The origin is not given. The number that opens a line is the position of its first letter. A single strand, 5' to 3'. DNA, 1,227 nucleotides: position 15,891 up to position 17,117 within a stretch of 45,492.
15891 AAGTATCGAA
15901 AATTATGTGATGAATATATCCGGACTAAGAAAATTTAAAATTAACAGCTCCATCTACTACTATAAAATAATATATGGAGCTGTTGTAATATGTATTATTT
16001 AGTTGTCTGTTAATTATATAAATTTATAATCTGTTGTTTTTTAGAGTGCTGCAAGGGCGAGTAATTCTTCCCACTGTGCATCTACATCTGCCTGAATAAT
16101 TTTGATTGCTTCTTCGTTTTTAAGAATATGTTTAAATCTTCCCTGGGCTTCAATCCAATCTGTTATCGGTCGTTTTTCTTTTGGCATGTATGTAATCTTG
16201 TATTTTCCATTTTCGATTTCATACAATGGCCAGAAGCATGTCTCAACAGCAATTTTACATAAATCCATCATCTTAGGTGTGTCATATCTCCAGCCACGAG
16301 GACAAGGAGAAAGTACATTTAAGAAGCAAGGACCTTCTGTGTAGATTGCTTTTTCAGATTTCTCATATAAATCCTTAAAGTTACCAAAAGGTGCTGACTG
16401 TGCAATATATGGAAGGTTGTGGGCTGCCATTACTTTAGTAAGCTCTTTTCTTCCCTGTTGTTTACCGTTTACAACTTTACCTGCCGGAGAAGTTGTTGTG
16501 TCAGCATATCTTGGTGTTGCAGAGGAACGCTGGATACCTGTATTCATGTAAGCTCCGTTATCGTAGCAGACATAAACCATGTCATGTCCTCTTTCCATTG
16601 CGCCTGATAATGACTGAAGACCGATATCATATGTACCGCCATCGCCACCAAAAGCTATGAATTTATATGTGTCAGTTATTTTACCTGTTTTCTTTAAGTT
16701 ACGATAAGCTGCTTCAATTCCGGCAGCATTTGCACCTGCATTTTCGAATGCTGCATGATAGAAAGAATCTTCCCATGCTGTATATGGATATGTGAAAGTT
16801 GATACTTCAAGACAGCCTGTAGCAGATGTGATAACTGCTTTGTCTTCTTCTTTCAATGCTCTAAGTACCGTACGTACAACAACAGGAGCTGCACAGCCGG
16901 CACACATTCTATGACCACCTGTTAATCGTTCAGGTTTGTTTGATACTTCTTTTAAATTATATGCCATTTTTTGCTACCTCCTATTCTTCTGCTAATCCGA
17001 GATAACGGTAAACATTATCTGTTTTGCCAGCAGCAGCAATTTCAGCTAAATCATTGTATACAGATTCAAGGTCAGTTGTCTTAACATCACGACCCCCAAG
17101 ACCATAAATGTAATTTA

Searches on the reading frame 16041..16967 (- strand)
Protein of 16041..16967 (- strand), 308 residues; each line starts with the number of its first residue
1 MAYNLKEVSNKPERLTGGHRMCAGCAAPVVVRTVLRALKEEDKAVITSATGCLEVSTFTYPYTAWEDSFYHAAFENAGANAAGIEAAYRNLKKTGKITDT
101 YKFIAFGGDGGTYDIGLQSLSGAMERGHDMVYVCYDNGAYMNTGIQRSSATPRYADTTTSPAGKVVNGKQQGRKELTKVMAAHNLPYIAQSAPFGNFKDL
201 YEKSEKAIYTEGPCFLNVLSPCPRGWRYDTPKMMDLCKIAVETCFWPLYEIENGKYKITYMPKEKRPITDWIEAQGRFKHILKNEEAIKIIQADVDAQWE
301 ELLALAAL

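Call 27: find_encoding_contigs(protein=window:16041-16967:-, flank=10000, max_places=10)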
Protein window:16041-16967:- (308 aa): 22 contigs read that carry it; 10 places shown.
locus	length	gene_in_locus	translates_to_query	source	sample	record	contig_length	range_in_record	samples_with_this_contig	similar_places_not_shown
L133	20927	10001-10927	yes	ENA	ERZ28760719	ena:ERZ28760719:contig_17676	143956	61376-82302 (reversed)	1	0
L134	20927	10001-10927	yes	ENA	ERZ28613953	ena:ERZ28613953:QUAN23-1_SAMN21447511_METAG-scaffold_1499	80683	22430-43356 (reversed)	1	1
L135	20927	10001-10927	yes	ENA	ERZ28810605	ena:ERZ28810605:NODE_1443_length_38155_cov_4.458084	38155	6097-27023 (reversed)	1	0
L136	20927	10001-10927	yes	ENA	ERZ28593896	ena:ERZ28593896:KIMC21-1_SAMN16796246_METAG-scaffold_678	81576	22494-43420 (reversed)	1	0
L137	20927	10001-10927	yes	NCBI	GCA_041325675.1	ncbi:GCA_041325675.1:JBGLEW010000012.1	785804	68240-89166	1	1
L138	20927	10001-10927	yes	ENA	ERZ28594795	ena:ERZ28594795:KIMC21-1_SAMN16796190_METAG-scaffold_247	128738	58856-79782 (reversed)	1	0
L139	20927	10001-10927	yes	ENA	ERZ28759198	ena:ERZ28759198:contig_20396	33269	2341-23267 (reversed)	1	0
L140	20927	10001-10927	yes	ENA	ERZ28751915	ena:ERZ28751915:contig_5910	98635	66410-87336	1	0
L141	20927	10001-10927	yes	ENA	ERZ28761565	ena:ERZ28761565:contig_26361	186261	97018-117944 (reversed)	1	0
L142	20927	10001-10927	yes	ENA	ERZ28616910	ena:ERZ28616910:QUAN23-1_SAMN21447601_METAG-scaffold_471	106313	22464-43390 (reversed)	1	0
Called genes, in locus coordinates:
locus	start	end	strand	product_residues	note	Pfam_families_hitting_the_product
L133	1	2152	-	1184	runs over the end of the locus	PF01855:POR_N, PF17147:PFOR_II, PF01558:POR, PF10371:EKR, PF12838:Fer4_7, PF13183:Fer4_8 (weak), PF13187:Fer4_9 (weak), PF02775:TPP_enzyme_C, +5 more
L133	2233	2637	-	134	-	-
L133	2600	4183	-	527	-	PF00149:Metallophos, PF02872:5_nucleotid_C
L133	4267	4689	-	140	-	PF07885:Ion_trans_2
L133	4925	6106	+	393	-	PF02608:Bmp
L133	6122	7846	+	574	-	PF17202:sCache_3_3, PF00015:MCPsignal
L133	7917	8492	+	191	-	PF01558:POR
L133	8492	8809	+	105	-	PF12838:Fer4_7 (faint), PF13187:Fer4_9 (faint), PF12797:Fer4_2 (faint), PF12837:Fer4_6 (weak), PF13237:Fer4_10 (weak), PF25160:LdpA_Fe-S-bd (faint), PF14697:Fer4_21, PF00037:Fer4 (weak), +1 more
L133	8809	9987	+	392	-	PF01855:POR_N, PF17147:PFOR_II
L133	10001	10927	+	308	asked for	PF02775:TPP_enzyme_C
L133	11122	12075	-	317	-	PF01501:Glyco_transf_8, PF18404:Glyco_transf_24 (weak)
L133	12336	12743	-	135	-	-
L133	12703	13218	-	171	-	-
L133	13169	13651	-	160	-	-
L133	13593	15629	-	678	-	-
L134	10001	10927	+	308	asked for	PF02775:TPP_enzyme_C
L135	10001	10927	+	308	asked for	PF02775:TPP_enzyme_C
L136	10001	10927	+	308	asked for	PF02775:TPP_enzyme_C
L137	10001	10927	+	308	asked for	PF02775:TPP_enzyme_C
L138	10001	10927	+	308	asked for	PF02775:TPP_enzyme_C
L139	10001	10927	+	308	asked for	PF02775:TPP_enzyme_C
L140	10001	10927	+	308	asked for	PF02775:TPP_enzyme_C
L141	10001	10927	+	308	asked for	PF02775:TPP_enzyme_C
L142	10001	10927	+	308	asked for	PF02775:TPP_enzyme_C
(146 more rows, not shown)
